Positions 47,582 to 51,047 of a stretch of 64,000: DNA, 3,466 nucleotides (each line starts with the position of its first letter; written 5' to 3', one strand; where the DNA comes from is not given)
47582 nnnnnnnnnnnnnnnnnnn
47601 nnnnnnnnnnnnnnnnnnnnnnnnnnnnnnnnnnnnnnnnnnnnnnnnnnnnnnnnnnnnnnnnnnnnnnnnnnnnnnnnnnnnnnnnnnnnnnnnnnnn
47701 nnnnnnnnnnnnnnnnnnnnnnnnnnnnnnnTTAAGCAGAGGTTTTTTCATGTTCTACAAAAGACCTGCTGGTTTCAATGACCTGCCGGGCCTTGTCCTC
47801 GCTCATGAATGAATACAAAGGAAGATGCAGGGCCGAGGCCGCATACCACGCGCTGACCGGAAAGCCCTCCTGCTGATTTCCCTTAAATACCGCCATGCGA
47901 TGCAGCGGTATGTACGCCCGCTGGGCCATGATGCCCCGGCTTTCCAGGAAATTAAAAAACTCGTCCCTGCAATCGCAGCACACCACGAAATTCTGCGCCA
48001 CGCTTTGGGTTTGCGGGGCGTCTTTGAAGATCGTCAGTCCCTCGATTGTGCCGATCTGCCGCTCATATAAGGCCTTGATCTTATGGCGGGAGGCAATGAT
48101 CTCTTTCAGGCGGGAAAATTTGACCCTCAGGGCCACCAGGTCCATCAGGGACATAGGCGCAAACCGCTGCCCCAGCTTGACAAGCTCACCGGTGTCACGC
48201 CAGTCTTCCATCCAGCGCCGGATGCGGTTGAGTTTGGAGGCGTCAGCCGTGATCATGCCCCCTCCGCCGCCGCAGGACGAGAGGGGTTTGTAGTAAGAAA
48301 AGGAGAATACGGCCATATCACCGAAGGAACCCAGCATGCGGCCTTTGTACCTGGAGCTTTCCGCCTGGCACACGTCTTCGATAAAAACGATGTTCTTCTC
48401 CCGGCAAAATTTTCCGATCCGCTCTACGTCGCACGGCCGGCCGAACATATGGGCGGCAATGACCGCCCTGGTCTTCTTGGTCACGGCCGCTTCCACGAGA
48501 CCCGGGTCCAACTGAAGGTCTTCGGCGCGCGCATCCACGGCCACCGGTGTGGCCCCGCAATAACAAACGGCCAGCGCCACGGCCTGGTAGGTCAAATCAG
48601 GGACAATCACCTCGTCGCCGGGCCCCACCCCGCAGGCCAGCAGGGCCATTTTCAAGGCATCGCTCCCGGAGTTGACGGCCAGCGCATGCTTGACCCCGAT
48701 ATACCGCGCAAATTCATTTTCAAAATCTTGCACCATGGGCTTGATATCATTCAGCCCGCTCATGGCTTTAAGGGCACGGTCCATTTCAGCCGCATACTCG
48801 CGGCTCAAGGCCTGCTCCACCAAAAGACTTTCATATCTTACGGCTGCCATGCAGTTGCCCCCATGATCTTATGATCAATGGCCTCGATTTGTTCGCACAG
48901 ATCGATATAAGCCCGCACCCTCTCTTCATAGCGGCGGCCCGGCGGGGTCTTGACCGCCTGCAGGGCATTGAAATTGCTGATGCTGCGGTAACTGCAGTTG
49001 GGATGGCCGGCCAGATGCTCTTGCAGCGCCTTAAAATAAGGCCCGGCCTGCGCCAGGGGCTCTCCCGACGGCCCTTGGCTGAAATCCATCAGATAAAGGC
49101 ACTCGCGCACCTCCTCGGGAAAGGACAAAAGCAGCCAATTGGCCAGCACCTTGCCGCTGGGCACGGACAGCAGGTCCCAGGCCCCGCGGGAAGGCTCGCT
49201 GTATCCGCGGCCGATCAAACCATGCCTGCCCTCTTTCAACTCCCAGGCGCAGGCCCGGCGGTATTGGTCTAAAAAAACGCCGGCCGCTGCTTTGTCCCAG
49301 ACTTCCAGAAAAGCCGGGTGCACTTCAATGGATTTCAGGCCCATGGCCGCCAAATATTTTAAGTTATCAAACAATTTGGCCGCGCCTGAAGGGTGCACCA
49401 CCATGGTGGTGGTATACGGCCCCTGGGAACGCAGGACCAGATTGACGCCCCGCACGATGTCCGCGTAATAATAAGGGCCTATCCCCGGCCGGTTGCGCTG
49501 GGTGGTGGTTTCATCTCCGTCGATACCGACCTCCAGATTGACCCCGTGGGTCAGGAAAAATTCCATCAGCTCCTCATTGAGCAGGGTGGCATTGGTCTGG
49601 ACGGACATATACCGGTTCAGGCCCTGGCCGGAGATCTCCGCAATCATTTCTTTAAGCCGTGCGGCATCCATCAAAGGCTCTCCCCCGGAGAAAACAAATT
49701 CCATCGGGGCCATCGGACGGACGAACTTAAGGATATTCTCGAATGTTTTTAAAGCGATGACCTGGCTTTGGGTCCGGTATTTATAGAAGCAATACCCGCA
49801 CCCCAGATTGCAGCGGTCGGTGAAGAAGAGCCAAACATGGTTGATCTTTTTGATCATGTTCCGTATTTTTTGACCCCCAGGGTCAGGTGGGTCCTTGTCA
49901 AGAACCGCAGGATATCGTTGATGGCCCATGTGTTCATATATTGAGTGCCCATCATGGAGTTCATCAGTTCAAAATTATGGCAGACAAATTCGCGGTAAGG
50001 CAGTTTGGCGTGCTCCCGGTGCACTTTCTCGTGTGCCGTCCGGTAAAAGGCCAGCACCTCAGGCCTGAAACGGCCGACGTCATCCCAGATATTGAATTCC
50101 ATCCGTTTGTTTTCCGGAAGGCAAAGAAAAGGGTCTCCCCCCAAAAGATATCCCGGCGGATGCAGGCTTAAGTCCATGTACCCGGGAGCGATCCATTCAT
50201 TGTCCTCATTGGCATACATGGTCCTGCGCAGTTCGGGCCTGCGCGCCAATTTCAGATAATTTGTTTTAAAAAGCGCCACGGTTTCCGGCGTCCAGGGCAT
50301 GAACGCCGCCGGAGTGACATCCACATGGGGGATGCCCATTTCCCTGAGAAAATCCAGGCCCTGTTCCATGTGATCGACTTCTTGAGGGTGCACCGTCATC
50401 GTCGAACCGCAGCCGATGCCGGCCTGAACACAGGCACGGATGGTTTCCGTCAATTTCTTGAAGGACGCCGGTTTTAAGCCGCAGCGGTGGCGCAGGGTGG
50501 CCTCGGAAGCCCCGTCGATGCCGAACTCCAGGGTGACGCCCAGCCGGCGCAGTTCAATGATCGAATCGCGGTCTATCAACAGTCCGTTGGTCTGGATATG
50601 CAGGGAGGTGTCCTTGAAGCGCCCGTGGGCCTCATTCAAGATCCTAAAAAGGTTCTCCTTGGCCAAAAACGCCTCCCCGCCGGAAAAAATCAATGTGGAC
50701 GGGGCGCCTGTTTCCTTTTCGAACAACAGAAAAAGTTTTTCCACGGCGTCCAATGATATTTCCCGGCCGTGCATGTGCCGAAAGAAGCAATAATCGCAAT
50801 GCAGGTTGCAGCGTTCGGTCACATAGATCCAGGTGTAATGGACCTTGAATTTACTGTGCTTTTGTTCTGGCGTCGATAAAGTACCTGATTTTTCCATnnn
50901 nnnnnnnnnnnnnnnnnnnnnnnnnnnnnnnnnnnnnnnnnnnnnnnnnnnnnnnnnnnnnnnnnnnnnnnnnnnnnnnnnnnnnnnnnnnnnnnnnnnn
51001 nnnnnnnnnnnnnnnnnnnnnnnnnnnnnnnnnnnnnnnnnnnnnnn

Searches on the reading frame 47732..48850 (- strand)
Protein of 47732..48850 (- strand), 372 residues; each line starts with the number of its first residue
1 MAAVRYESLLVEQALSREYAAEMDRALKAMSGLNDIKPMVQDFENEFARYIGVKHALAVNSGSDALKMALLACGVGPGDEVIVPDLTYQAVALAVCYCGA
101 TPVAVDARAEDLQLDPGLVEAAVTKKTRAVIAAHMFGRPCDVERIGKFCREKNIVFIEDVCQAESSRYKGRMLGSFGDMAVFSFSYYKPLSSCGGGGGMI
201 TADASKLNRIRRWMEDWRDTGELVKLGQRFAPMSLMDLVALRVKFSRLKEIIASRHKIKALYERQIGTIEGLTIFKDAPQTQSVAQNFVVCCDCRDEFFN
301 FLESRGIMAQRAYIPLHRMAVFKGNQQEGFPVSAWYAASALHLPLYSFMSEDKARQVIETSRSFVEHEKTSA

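Call 4: search_protein_families(library=pfam, proteins=[window:47732-48850:-], max_evalue=0.01)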
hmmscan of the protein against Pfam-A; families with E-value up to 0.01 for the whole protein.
window:47732-48850:- (372 aa): 4 families
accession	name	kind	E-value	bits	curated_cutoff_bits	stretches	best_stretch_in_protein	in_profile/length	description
PF01041.23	DegT_DnrJ_EryC1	-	4e-81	273.5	19.8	1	37-360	23-358/360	DegT/DnrJ/EryC1/StrS aminotransferase family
PF00155.27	Aminotran_1_2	-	1.1e-10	41.7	19.7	1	24-155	28-181/361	Aminotransferase class I and II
PF00266.25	Aminotran_5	-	1.6e-07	31.1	21.5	1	14-164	21-180/371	Aminotransferase class-V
PF01053.26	Cys_Met_Meta_PP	-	8.1e-06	25.1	27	1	38-161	52-175/381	Cys/Met metabolism PLP-dependent enzyme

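Call 7: search_protein_families(library=ncbifam, proteins=[window:47732-48850:-], max_evalue=0.001)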
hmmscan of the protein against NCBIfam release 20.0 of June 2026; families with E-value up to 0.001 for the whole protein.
window:47732-48850:- (372 aa): 28 families (the best 25 are shown)
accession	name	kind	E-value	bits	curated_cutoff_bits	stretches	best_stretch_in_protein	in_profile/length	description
TIGR04181.1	NHT_00031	hypoth_equivalog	8.6e-52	176.2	420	1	39-344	31-357/359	LegC family aminotransferase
TIGR03588.1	PseC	equivalog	1e-50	172.7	423.5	1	38-361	30-376/380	UDP-4-amino-4,6-dideoxy-N-acetyl-beta-L-altrosamine transaminase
NF008687.0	PRK11706.1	equivalog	1.5e-50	172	375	1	43-365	36-374/375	dTDP-4-amino-4,6-dideoxygalactose transaminase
NF008658.2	PRK11658.1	equivalog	3.2e-44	151.1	631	1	31-366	26-378/379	UDP-4-amino-4-deoxy-L-arabinose aminotransferase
TIGR04427.1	PLP_DesI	equivalog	1.3e-43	149.6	650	1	20-367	35-385/390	dTDP-4-dehydro-6-deoxyglucose aminotransferase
TIGR02379.1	ECA_wecE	subfamily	2.5e-39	135.1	434.85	1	44-364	37-374/376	dTDP-4-amino-4,6-dideoxy-D-glucose transaminase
NF011936.0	PRK15407.1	equivalog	2.8e-36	125.2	423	1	39-217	66-250/440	lipopolysaccharide biosynthesis protein RfbH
NF009079.0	PRK12414.1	subfamily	4.2e-10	39.2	481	1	28-159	63-201/384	methionine aminotransferase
NF005817.0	PRK07683.1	equivalog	1.2e-09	37.4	575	1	28-134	62-169/387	aminotransferase A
NF004621.0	PRK05957.1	equivalog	2.1e-09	36.6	498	1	15-159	49-199/389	pyridoxal phosphate-dependent aminotransferase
NF006569.0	PRK09082.1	subfamily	6.9e-09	35.3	420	1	28-133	64-170/386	methionine aminotransferase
NF005816.0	PRK07682.1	equivalog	1.1e-08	34.2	620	1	45-164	81-207/390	aminotransferase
NF006488.0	PRK08912.1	equivalog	2.7e-08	33.1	498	1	28-160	60-187/387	aminotransferase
NF002878.0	PRK03321.1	subfamily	7.2e-08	31.5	374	1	40-131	59-150/352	histidinol-phosphate transaminase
NF041364.1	GntC_guanitoxin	equivalog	9.5e-08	31.3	415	1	58-132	64-140/356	guanitoxin biosynthesis PLP-dependent (S)-gamma-hydroxy-L-arginine cyclodehydratase GntC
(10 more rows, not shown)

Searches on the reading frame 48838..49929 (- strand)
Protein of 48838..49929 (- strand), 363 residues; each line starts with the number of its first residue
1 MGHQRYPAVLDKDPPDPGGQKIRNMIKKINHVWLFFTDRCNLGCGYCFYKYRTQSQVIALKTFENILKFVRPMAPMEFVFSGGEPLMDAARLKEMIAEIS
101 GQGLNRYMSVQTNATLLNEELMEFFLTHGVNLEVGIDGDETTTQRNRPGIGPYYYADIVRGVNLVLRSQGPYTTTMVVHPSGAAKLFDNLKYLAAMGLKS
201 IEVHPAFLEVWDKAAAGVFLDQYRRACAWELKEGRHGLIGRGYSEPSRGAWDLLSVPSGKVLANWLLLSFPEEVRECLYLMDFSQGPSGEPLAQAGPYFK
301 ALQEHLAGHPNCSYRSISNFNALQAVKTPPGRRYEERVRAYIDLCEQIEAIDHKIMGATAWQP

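Call 4: search_protein_families(library=pfam, proteins=[window:48838-49929:-], max_evalue=0.01)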
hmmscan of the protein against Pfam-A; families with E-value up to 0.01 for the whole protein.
window:48838-49929:- (363 aa): 2 families
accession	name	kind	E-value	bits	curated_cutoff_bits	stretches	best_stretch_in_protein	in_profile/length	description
PF04055.27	Radical_SAM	-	1.8e-16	61.2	29.5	1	36-180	3-152/166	Radical SAM superfamily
PF13353.11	Fer4_12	-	1.5e-06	29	22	1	34-119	9-100/137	4Fe-4S single cluster domain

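Call 7: search_protein_families(library=ncbifam, proteins=[window:48838-49929:-], max_evalue=0.001)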
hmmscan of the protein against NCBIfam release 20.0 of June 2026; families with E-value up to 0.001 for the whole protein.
window:48838-49929:- (363 aa): 64 families (the best 25 are shown)
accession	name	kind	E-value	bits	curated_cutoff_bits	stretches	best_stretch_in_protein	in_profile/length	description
NF047865.1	rSAM_PapB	equivalog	2.3e-23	83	340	1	29-225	2-207/330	PapB family radical SAM/SPASM ranthipeptide maturase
NF041718.1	rSAM_phane_AMC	equivalog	6.4e-19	68.2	425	1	30-202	6-184/362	cyclophane-forming radical SAM peptide maturase AmcB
TIGR04068.1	rSAM_ocin_clost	equivalog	6.9e-17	61.5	500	1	27-147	81-212/462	Cys-rich peptide radical SAM maturase CcpM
TIGR03978.1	rSAM_paired_1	equivalog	1.3e-15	57.2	370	1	25-173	77-235/466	His-Xaa-Ser system radical SAM maturase HxsB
NF041707.1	rSAM_YhhB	equivalog_domain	2.3e-15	56.4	445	1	34-167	6-154/369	cyclophane-forming radical SAM/SPASM peptide maturase YhhB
TIGR03942.1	sulfatase_rSAM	equivalog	2.6e-15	56.4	349.45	1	38-206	9-189/363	anaerobic sulfatase maturase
TIGR03906.1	quino_hemo_SAM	equivalog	6.1e-15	54.8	453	1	27-152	91-227/467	quinohemoprotein amine dehydrogenase maturation protein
NF041298.1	rSAM_mat_DynA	equivalog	9.4e-15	54.4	450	1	37-195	8-176/356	dynobactin maturation radical SAM/SPASM protein DynA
TIGR04064.1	rSAM_nif11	equivalog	2e-14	53.2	518.7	1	26-217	74-274/459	nif11-like peptide radical SAM maturase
TIGR04148.1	GG_samocin_CFB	equivalog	5.5e-13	48.9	300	1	21-144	8-149/411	radical SAM peptide maturase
NF038170.1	lachnocin_rSAM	equivalog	1.1e-12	47.6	550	1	23-198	68-261/440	lachnocin radical SAM maturase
TIGR04163.1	rSAM_cobopep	equivalog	1.6e-12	46.9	375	1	28-180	62-222/428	peptide-modifying radical SAM enzyme CbpB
TIGR04317.1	W_rSAM_matur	equivalog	1.7e-12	47.1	380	1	29-149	3-123/349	tungsten cofactor oxidoreductase radical SAM maturase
NF038283.1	viperin_w_prok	equivalog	2.5e-12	46.6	180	1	33-143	5-121/281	viperin family antiviral radical SAM protein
NF040492.1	not_ScfB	exception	4.2e-12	45.7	855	1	28-209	93-288/450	ScfB-related radical SAM/SPASM orphan maturase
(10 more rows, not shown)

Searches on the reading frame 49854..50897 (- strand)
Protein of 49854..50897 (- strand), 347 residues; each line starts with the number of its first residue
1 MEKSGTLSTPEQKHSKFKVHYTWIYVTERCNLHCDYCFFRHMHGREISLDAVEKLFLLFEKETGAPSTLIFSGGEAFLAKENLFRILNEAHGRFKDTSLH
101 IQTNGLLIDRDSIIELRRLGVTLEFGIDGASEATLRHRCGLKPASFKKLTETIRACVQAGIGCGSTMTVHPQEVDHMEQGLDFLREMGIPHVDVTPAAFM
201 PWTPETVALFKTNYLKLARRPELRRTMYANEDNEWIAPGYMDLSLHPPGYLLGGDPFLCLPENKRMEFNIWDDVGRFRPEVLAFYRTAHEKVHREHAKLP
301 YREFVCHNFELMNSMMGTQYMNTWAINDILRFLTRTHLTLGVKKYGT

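Call 4: search_protein_families(library=pfam, proteins=[window:49854-50897:-], max_evalue=0.01)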
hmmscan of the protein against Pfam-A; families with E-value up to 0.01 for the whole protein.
window:49854-50897:- (347 aa): 2 families
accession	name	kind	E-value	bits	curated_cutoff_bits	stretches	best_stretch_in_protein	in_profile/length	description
PF04055.27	Radical_SAM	-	3.3e-23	83.1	29.5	1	24-183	1-165/166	Radical SAM superfamily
PF13353.11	Fer4_12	-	3.9e-06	27.7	22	1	28-134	13-120/137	4Fe-4S single cluster domain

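Call 7: search_protein_families(library=ncbifam, proteins=[window:49854-50897:-], max_evalue=0.001)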
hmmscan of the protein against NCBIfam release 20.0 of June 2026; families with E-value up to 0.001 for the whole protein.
window:49854-50897:- (347 aa): 61 families (the best 25 are shown)
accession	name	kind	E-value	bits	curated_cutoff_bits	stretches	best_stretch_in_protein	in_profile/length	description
NF047865.1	rSAM_PapB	equivalog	7.9e-20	71.3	340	1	24-221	7-212/330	PapB family radical SAM/SPASM ranthipeptide maturase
TIGR04054.1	rSAM_NirJ1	equivalog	5.3e-15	54.9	650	1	25-192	41-205/387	putative heme d1 biosynthesis radical SAM protein NirJ1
NF041707.1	rSAM_YhhB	equivalog_domain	1.3e-14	53.9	445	1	24-193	6-191/369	cyclophane-forming radical SAM/SPASM peptide maturase YhhB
NF041298.1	rSAM_mat_DynA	equivalog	3.9e-14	52.4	450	1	26-190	7-180/356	dynobactin maturation radical SAM/SPASM protein DynA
TIGR04546.1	rSAM_ahbC_deAc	equivalog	4e-14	52.2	650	1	24-192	43-208/390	12,18-didecarboxysiroheme deacetylase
TIGR03977.1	rSAM_pair_HxsC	equivalog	4.8e-14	51.9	267.9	1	23-186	28-192/292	His-Xaa-Ser system radical SAM maturase HxsC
NF049973.1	radical_Rv1681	equivalog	1.2e-13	50.7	380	1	20-192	72-242/326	Rv1681 family radical SAM protein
TIGR04163.1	rSAM_cobopep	equivalog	7.7e-13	48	375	1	13-192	55-243/428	peptide-modifying radical SAM enzyme CbpB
NF038283.1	viperin_w_prok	equivalog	2.3e-12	46.7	180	1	25-156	7-147/281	viperin family antiviral radical SAM protein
TIGR04136.1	rSAM_FibroRumin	equivalog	4.5e-12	45.5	400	1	12-189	83-283/458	FibroRumin system radical SAM peptide maturase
TIGR03942.1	sulfatase_rSAM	equivalog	4.9e-12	45.6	349.45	1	27-196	8-188/363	anaerobic sulfatase maturase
NF045574.1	sacti_mat_StsB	exception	5.1e-12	45.4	625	1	10-192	86-264/466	StsB family radical SAM/SPASM domain sactipeptide maturase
TIGR04280.1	geopep_mat_rSAM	hypoth_equivalog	6.2e-12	45.2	400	1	15-205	79-278/428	geopeptide radical SAM maturase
NF041718.1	rSAM_phane_AMC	equivalog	9.5e-12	44.6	425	1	24-192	10-183/362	cyclophane-forming radical SAM peptide maturase AmcB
TIGR03961.1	rSAM_PTO1314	hypoth_equivalog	2.5e-11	43.4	306.05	1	29-189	32-183/332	PTO1314 family radical SAM protein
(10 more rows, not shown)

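Call 40: search_solved_structures(query=window:49854-50897:-, max_evalue=0.01)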
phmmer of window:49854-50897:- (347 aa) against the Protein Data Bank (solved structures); distinct sequences matched with E-value up to 0.01: 9.
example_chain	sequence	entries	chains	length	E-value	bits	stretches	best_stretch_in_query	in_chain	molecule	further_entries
6efn_A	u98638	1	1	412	2.2e-05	26.8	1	24-178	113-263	Sporulation killing factor maturation protein SkfB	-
9gm3_A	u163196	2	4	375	5.4e-05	25.5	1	24-153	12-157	ChlB radical SAM domain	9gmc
4k37_A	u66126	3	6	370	0.00096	21.4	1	28-143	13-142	Anaerobic sulfatase-maturating enzyme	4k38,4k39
4k36_A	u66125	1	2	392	0.0011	21.3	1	28-143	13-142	Anaerobic sulfatase-maturating enzyme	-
7bi7_A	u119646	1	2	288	0.0014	20.9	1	22-122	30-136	FeMo cofactor biosynthesis protein NifB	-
7jmb_A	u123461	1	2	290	0.0014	20.9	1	22-122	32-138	Nitrogenase iron-molybdenum cofactor biosynthesis protein NifB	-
7jma_A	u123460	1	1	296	0.0015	20.8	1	22-122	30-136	Nitrogenase iron-molybdenum cofactor biosynthesis protein NifB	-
5wgg_A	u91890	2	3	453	0.0018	20.5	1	20-139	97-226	Radical SAM domain protein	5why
7tol_A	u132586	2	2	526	0.0027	20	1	24-136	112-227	glycerol dibiphytanyl glycerol tetraether - macrocyclic archaeol synthase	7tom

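Call 54: find_homologous_proteins(query=window:49854-50897:-, max_evalue=1e-10)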
Query window:49854-50897:- (347 aa): 111 proteins with E <= 1e-10 among 2491 candidates.
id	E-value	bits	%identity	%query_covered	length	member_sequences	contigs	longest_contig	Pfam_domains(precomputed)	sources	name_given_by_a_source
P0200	1.7e-242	822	100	100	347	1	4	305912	PF04055.28,PF13353.12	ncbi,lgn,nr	ncbi:MAG: radical SAM protein [Candidatus Omnitrophica bacterium]|nr:radical SAM protein [Candidatus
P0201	3.6e-206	702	85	100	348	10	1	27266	PF04055.28,PF13353.12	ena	-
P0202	4.8e-205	698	84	100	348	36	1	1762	PF04055.28,PF13353.12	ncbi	-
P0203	1.3e-201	687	82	100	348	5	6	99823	PF04055.28,PF13353.12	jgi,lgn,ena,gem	-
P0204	2.8e-199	679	82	100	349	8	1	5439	PF04055.28,PF13353.12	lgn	-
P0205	3.1e-199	679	78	100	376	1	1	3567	PF04055.28,PF13353.12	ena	-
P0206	6.5e-197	672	80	100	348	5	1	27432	PF04055.28,PF13353.12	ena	-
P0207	5.3e-195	665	80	100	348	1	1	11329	PF04055.28,PF13353.12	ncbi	-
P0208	7.7e-195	665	80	100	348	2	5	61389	PF04055.28,PF13353.12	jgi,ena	-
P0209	7.9e-195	665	80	100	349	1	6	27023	PF04055.28,PF13353.12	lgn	-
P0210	3.8e-194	663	82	97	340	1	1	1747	PF04055.28,PF13353.12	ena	-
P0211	2.4e-193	660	81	97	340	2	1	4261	PF04055.28,PF13353.12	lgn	-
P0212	4.6e-192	656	80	100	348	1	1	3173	PF04055.28,PF13353.12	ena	-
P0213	4.6e-192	656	82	95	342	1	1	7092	PF04055.28,PF13353.12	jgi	jgi:MoaA/NifB/PqqE/SkfB family radical SAM enzyme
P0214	3.7e-188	643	77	100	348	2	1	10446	PF04055.28,PF13353.12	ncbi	-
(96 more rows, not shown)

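Call 68: search_protein_families(library=padloc, proteins=[window:49854-50897:-], max_evalue=0.001)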
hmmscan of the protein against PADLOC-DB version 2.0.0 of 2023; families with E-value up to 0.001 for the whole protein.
window:49854-50897:- (347 aa): 2 families
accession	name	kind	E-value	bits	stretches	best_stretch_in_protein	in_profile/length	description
PDLC02903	pVip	-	1.5e-15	55.4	1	24-186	4-160/257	Viperins not associated with kinases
PDLC02904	pVip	-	4.7e-10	37.4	1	25-136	8-116/262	Viperins associated with kinases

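Call 75: predict_structure(alignment_id=A4)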
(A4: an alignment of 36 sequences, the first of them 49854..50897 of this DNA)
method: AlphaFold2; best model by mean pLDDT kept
length: 347 residues; sequences in the alignment: 36
mean_pLDDT: 91.2   pTM: 0.90
mean pLDDT of the five models: 91.2, 90.9, 90.6, 90.4, 89.9
residues with pLDDT >= 90: 267; 70-90: 62; 50-70: 11; < 50: 7
segments of 3 or more residues with pLDDT < 50: 1-4
pLDDT, mean of each block of 10 residues (from residue 1): 47 70 97 86 92 95 92 96 98 97 97 98 95 87 94 97 96 95 94 92 96 97 92 92 95 93 95 89 92 86 94 91 93 95 70
secondary structure, 60 per line:
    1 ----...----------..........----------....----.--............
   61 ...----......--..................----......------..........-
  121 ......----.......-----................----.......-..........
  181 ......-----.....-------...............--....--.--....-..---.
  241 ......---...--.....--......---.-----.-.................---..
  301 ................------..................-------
elements in order: E18-27 H38-41 H49-63 E68-73 H76-93 E98-103 H110-119 E121-126 H131-137 H143-158 E163-169 H171-186 E192-196 H204-218 H221-224 H230-233 E240-246 E250-252 H255-259 H262-267 H279-295 H301-316 H323-340

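Call 77: fold_search(model_id=the predicted structure, library=pdb)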
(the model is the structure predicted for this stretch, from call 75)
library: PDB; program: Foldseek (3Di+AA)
matches with E <= 10: 1783; with E <= 0.001: 191
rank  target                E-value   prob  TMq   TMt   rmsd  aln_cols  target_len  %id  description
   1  5why_B                2.3e-13  1.00  0.71  0.59   6.2       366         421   15  Structural Insights into Thioether Bond Formation in the Biosynthesis of Sactipeptides (released 2017-07-26)
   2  5wgg_A                7.1e-13  1.00  0.62  0.50   4.8       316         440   16  Structural Insights into Thioether Bond Formation in the Biosynthesis of Sactipeptides (released 2017-07-26)
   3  5why_A                7.5e-13  1.00  0.60  0.51   5.5       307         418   16  Structural Insights into Thioether Bond Formation in the Biosynthesis of Sactipeptides (released 2017-07-26)
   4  9gm3_C                2.8e-12  1.00  0.57  0.53   3.7       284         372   17  Crystal structure of the complex formed between the radical SAM protein ChlB and the leader region of its precursor su (released 2025-06-25)
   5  4k39_A                1.4e-11  1.00  0.62  0.59   3.8       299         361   16  Native anSMEcpe with bound AdoMet and Cp18Cys peptide (released 2013-05-08)
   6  9gmc_C                1.9e-11  1.00  0.54  0.51   4.4       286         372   16  Crystal structure of the complex formed between the radical SAM protein ChlB and the R3A mutant of ChlA (released 2025-06-25)
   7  4k37_B                2.8e-11  1.00  0.57  0.54   3.8       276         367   17  Native anSMEcpe with bound AdoMet (released 2013-05-08)
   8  6efn                  3.0e-11  1.00  0.52  0.48   4.2       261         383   21  Structure of a RiPP maturase, SkfB (released 2018-10-24)
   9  4k37_A                3.6e-11  1.00  0.56  0.54   3.9       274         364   16  Native anSMEcpe with bound AdoMet (released 2013-05-08)
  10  9gm3_A                3.6e-11  1.00  0.62  0.58   7.2       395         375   16  Crystal structure of the complex formed between the radical SAM protein ChlB and the leader region of its precursor su (released 2025-06-25)
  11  4k39_B                5.1e-11  1.00  0.57  0.56   3.7       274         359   17  Native anSMEcpe with bound AdoMet and Cp18Cys peptide (released 2013-05-08)
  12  4k38_A                6.1e-11  1.00  0.61  0.58   4.0       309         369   17  Native anSMEcpe with bound AdoMet and Kp18Cys peptide (released 2013-05-08)
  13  4k36_A                8.2e-11  1.00  0.62  0.57   3.9       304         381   15  His6 tagged anSMEcpe with bound AdoMet (released 2013-05-08)
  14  9gmc_A                9.2e-11  1.00  0.57  0.54   3.9       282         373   17  Crystal structure of the complex formed between the radical SAM protein ChlB and the R3A mutant of ChlA (released 2025-06-25)
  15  4k38_B                1.2e-10  1.00  0.62  0.60   3.8       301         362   16  Native anSMEcpe with bound AdoMet and Kp18Cys peptide (released 2013-05-08)
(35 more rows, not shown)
